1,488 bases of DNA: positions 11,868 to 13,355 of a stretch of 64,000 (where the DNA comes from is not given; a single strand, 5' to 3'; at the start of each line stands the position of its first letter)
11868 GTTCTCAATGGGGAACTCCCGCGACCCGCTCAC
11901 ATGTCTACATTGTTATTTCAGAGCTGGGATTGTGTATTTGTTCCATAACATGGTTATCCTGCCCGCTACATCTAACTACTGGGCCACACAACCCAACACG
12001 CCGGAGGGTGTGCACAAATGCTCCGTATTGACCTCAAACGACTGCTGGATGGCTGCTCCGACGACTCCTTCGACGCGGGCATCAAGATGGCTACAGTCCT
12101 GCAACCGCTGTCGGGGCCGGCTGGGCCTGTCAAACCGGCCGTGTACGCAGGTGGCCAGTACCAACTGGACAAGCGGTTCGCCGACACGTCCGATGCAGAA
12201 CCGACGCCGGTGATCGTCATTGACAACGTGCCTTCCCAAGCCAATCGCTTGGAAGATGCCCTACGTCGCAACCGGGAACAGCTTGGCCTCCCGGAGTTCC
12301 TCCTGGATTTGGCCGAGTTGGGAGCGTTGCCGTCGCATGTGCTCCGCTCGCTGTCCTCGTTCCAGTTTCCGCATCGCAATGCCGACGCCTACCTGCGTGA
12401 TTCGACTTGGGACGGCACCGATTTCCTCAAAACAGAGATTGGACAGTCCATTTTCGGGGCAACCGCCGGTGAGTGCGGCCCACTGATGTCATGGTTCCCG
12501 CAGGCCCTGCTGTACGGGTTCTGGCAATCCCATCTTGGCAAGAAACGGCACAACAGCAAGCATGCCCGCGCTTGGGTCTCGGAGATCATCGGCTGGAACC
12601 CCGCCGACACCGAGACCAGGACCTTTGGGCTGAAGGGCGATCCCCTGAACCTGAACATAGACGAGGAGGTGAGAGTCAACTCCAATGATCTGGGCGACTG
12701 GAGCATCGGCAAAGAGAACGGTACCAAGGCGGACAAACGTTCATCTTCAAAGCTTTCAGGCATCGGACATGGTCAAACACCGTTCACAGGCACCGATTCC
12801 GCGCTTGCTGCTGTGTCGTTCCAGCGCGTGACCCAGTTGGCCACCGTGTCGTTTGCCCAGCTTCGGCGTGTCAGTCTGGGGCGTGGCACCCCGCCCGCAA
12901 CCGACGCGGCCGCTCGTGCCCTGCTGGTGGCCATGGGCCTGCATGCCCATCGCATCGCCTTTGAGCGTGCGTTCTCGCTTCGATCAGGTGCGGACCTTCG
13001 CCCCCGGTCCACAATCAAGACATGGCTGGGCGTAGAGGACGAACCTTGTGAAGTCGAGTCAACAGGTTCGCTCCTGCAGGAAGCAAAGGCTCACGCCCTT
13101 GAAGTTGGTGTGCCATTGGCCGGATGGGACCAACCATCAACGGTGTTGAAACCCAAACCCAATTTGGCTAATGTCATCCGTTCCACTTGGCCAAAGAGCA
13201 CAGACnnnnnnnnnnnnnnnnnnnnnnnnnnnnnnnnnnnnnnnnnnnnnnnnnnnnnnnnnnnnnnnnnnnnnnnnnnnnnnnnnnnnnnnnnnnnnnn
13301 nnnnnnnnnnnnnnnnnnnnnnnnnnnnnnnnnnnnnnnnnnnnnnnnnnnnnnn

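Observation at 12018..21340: Complete type I-G/I-U-like CRISPR-Cas locus with non-canonical architecture and an almost fully overlap-coupled operon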

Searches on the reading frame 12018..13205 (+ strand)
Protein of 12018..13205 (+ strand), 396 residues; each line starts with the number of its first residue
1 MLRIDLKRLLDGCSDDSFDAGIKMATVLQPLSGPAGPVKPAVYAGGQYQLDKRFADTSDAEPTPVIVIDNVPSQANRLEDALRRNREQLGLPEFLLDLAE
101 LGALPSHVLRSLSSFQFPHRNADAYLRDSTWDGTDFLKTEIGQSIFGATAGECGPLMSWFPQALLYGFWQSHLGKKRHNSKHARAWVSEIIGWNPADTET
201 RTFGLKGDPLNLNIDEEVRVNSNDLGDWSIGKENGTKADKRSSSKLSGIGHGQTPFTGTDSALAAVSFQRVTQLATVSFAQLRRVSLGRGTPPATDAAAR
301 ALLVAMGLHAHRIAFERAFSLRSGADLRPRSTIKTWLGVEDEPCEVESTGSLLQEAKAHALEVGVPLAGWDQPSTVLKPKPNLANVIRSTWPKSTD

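Call 6: search_protein_families(library=ncbifam, proteins=[window:12018-13205:+], max_evalue=0.01)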
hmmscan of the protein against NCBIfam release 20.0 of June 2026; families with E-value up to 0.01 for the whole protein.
window:12018-13205:+ (396 aa): 1 family
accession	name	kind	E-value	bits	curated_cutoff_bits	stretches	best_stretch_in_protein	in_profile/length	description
TIGR02570.1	cas7_GSU0053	equivalog_domain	4e-17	62.6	38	1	20-193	1-169/178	type I-G CRISPR-associated RAMP protein Csb1/Cas7g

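Call 7: search_protein_families(library=pfam, proteins=[window:12018-13205:+], max_evalue=0.01)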
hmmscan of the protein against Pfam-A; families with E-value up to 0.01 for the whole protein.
window:12018-13205:+ (396 aa): 1 family
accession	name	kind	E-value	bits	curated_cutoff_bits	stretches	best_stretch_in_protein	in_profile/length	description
PF09617.15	Cas_GSU0053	-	5.2e-32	111.6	25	1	23-194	2-165/168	CRISPR-associated protein GSU0053 (Cas_GSU0053)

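Call 8: search_protein_families(library=padloc, proteins=[window:12018-13205:+], max_evalue=0.01)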
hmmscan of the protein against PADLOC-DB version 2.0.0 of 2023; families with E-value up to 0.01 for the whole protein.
window:12018-13205:+ (396 aa): 4 families
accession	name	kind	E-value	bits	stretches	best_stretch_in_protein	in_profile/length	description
PDLC01630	Cas7g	-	2.9e-30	103.4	1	24-194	3-150/153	CAS-I-U; effector_G7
PDLC01351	Cas7g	-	9e-18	62.9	1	22-195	3-140/143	CAS-I-U; effector_G7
PDLC00994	Cas7g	-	1.1e-17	62.6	1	20-193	1-169/178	"CRISPR-associated protein GSU0053/csb1, Dpsyc system"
PDLC01291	Cas7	-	3e-10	38.9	1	24-192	5-141/151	CAS-I-U; effector_G7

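Call 36: search_solved_structures(query=window:12018-13205:+, max_evalue=1)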
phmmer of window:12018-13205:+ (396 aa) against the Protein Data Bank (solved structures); distinct sequences matched with E-value up to 1: 0.
